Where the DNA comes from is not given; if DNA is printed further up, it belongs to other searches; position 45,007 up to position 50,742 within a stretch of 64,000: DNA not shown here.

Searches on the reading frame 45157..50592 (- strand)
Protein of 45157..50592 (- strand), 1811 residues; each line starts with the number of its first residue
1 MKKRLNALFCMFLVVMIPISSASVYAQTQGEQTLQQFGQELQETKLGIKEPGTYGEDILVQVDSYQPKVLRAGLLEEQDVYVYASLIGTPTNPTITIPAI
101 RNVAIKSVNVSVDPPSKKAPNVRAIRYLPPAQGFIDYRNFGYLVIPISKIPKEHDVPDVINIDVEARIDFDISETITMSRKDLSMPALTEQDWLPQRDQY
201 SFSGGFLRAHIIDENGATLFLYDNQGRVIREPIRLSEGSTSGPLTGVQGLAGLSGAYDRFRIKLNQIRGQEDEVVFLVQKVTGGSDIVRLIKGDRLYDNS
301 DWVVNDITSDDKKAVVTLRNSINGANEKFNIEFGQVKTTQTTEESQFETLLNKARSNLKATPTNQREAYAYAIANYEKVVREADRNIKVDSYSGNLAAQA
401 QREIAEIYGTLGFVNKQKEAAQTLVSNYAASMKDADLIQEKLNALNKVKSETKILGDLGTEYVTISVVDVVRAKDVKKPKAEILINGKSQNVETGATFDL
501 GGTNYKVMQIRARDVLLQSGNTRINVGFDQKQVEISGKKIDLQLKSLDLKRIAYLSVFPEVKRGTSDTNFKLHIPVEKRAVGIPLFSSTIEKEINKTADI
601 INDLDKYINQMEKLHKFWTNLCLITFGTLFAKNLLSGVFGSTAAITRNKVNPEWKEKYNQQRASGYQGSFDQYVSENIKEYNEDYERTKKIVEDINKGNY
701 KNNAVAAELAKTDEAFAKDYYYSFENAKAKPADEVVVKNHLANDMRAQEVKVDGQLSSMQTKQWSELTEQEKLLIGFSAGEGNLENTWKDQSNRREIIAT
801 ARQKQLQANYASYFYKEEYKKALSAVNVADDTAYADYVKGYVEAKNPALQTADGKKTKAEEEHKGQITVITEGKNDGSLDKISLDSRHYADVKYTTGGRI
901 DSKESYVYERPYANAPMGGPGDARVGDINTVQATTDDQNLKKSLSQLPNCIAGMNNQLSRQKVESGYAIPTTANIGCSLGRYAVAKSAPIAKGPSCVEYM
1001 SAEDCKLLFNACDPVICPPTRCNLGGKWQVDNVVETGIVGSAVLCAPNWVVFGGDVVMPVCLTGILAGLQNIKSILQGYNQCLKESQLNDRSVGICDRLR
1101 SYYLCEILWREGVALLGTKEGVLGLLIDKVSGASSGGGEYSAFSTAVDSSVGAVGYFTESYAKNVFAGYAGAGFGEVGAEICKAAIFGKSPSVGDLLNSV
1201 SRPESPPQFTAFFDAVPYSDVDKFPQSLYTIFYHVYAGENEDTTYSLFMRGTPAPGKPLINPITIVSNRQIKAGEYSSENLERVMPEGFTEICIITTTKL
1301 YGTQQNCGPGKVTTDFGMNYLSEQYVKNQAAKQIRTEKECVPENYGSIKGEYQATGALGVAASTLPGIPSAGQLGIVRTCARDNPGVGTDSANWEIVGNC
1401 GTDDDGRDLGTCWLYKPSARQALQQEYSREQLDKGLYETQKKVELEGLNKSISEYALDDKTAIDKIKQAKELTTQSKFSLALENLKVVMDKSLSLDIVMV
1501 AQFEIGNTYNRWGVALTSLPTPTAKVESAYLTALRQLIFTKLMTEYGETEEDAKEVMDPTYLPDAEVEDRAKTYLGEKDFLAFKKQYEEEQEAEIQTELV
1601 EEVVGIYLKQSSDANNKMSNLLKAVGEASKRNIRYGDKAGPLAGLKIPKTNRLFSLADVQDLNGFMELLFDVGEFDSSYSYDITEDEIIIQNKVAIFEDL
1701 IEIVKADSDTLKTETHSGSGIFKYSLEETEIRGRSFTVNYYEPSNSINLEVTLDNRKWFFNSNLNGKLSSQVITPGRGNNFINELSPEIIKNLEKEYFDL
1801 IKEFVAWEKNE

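Call 20: find_related_loci(query=window:45157-50592:-, collection=genome_contigs, flank=10000)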
Query window:45157-50592:- (1811 aa) in genome_contigs; peptide patterns used: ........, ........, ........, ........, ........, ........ (x = any residue, [..] = any of these).
63 stretches matched a pattern, but none encodes a relative of the query by tblastn (E <= 1e-3).
